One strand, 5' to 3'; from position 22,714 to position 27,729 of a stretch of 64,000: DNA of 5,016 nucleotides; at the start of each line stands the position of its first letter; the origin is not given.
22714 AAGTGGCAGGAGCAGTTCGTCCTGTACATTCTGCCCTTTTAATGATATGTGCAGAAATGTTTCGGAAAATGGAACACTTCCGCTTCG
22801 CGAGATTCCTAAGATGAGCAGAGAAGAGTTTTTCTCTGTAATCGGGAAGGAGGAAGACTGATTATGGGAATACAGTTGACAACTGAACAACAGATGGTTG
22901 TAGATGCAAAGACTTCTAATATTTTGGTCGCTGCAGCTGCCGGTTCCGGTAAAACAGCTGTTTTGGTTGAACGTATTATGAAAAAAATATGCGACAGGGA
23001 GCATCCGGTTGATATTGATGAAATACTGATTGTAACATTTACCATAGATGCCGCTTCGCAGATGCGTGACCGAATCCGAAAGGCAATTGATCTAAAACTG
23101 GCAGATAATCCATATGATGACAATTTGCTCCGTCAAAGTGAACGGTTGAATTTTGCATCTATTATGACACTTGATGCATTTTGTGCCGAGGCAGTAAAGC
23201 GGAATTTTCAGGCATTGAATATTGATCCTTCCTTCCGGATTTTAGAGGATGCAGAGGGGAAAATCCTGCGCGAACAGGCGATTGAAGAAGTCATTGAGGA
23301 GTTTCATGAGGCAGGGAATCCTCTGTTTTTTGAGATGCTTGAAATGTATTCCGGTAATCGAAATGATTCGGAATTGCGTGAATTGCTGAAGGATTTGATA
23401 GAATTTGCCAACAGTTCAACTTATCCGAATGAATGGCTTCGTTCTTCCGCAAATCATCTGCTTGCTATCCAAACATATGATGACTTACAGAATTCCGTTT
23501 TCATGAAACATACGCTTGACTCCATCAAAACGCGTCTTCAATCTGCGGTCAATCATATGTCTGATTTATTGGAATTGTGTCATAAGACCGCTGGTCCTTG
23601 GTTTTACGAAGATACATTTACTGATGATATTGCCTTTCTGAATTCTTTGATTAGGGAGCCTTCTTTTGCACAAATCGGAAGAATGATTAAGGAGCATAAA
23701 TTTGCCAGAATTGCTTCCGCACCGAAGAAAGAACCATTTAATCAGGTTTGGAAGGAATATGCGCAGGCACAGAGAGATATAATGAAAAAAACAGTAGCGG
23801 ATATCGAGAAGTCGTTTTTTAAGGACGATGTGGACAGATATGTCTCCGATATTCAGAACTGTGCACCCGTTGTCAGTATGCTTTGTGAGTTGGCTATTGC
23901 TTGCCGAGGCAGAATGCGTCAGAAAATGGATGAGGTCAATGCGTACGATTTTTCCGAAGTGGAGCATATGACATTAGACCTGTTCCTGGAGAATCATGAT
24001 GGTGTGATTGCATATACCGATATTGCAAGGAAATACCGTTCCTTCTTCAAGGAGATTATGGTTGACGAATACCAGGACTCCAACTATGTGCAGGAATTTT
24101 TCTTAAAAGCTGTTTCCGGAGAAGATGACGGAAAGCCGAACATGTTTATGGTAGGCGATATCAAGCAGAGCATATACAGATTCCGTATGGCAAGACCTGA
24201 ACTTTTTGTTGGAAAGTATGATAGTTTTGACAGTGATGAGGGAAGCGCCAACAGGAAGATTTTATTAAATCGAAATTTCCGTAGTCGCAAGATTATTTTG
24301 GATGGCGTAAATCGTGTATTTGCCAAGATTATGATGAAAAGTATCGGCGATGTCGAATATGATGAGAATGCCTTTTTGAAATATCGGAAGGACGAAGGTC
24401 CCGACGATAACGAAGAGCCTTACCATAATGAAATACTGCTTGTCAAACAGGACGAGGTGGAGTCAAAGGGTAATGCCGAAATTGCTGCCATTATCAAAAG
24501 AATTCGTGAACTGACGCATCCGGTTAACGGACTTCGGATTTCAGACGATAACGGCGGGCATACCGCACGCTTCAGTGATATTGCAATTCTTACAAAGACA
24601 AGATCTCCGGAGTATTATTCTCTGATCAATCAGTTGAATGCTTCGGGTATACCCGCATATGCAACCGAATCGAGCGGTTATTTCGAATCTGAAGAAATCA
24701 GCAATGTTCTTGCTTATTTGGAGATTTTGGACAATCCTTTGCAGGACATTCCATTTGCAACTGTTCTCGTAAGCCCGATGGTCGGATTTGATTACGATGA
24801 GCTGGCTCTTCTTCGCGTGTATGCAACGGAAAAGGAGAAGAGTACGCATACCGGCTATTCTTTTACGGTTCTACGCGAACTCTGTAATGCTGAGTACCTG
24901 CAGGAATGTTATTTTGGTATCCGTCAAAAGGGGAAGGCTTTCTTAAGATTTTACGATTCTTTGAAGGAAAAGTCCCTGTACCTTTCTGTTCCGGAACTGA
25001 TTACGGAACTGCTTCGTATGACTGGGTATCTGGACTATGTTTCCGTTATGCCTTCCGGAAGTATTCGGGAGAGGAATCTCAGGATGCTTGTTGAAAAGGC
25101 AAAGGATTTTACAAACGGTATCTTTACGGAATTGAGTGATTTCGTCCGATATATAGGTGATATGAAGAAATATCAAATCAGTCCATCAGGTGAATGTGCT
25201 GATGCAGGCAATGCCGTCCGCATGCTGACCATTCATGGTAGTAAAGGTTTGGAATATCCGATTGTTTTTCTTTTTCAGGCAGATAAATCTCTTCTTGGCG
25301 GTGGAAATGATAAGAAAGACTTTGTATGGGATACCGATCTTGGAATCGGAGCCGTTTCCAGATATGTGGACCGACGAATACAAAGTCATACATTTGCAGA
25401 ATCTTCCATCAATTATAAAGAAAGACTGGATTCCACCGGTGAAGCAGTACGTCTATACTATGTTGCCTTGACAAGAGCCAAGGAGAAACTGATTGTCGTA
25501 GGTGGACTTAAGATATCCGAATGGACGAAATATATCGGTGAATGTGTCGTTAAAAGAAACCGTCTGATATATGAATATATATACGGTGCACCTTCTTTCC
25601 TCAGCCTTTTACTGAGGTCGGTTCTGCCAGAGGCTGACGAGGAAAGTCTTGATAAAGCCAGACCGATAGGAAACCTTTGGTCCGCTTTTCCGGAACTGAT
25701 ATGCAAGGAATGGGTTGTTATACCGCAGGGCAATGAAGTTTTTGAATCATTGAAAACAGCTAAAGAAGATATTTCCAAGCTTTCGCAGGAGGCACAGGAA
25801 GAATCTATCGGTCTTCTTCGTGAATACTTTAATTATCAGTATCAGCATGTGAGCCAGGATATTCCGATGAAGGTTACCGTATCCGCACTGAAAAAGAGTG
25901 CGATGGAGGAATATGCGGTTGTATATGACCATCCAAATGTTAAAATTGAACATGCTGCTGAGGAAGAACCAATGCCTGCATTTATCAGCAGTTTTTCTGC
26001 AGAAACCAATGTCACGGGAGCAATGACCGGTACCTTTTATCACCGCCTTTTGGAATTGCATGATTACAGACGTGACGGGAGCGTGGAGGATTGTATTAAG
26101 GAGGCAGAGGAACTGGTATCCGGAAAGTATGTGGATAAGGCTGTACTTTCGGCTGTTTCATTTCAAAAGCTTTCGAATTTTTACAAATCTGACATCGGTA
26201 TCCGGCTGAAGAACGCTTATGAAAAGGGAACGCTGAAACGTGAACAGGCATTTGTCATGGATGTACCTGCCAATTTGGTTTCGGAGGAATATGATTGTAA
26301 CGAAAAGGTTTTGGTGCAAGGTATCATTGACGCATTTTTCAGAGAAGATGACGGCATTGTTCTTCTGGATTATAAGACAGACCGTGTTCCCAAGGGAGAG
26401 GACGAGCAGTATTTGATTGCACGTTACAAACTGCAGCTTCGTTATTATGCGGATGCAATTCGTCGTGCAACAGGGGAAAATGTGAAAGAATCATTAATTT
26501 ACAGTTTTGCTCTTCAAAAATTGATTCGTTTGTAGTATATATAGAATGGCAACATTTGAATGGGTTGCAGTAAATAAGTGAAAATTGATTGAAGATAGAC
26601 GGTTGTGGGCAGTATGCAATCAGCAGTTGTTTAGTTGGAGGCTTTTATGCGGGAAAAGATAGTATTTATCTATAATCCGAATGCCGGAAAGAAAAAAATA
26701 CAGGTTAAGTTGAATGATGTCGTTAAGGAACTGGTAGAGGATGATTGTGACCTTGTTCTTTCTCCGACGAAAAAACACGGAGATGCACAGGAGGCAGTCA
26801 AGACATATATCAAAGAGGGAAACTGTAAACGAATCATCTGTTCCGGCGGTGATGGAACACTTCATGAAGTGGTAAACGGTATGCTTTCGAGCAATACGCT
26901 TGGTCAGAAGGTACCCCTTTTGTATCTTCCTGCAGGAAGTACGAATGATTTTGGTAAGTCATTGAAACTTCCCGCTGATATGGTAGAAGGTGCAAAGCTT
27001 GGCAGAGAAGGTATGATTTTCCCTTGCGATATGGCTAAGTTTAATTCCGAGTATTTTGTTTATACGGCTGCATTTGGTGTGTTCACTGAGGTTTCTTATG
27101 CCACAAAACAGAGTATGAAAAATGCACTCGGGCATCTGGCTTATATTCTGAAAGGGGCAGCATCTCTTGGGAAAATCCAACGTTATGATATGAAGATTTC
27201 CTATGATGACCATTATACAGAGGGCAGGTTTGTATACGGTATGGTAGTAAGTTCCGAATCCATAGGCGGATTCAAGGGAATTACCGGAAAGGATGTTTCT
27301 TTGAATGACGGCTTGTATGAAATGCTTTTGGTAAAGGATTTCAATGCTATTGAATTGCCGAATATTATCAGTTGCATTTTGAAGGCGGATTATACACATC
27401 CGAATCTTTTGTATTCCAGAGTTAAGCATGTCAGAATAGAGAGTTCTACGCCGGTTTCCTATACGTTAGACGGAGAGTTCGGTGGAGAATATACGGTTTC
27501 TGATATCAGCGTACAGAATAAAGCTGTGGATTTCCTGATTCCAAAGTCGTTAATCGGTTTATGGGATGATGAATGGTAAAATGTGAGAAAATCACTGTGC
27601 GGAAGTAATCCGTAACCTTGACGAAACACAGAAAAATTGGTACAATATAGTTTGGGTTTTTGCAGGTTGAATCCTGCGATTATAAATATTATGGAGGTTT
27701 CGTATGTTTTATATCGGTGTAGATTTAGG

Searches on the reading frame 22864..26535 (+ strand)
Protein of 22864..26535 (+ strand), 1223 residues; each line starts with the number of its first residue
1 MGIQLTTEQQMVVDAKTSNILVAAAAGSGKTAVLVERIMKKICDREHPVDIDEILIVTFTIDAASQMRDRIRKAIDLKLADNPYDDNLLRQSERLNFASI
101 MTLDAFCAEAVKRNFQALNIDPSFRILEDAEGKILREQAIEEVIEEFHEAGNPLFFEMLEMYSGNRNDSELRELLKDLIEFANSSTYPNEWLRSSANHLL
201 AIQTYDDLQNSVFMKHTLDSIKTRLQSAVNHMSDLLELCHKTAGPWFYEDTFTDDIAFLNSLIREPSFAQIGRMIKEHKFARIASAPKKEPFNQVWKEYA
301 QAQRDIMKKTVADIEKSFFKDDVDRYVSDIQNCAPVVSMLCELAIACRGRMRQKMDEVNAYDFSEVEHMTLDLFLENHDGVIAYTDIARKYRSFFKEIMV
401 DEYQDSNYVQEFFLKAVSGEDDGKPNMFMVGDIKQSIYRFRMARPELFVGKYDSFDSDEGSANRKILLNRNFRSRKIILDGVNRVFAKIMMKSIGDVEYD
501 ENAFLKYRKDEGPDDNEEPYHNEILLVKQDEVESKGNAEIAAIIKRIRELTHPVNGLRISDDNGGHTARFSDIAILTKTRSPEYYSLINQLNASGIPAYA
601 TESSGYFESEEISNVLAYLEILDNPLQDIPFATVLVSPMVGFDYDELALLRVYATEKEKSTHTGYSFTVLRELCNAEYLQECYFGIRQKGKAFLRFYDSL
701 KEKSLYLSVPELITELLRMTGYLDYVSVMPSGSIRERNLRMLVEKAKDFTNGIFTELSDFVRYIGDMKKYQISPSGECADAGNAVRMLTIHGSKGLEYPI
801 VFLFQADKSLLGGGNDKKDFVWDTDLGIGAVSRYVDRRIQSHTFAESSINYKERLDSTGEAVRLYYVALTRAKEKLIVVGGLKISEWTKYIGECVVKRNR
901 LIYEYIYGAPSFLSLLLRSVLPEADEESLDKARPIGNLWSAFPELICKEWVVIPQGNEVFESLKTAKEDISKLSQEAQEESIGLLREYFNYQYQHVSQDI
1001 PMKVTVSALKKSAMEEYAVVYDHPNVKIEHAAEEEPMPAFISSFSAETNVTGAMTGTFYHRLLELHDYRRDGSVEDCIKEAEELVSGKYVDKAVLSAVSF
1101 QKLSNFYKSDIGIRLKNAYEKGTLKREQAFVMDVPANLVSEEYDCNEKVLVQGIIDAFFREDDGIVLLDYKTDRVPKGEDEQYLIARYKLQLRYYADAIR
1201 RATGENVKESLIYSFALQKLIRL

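Call 50: search_protein_families(library=pfam, proteins=[window:22864-26535:+], max_evalue=0.00001)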
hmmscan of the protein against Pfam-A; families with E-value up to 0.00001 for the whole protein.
window:22864-26535:+ (1223 aa): 5 families
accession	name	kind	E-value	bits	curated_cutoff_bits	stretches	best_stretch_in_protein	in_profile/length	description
PF00580.27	UvrD-helicase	-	4.5e-48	164.7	23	1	5-455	1-270/271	UvrD/REP helicase N-terminal domain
PF13361.12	UvrD_C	-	2.3e-30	106.7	25.6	1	466-878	1-345/350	UvrD-like helicase C-terminal domain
PF13245.12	AAA_19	-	4.2e-15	56.5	25.1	1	14-106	8-71/134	AAA domain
PF13538.12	UvrD_C_2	-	1.1e-09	38.4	27.4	0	785-808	2-25/52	UvrD-like helicase C-terminal domain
PF12705.13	PDDEXK_1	-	3.6e-08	34.1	22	1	1054-1206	36-176/247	PD-(D/E)XK nuclease superfamily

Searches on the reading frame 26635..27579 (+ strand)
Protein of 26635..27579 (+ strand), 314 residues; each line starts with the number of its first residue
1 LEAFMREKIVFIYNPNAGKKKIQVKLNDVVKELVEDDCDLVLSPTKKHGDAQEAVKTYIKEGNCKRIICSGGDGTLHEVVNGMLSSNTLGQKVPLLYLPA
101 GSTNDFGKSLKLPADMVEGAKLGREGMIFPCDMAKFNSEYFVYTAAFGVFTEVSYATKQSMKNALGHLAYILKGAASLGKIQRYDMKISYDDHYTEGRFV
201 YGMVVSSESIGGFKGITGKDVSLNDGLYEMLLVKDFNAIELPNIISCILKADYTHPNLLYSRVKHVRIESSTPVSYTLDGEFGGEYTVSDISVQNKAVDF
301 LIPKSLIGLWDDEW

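Call 50: search_protein_families(library=pfam, proteins=[window:26635-27579:+], max_evalue=0.00001)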
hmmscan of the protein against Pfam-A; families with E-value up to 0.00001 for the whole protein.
window:26635-27579:+ (314 aa): 2 families
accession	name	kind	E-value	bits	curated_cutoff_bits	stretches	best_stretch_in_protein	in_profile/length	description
PF00781.29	DAGK_cat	-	3.8e-26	91.6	23.6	1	8-135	1-124/125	Diacylglycerol kinase catalytic domain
PF19279.4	YegS_C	-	1.8e-07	31.4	27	1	153-289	11-146/158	YegS C-terminal NAD kinase beta sandwich-like domain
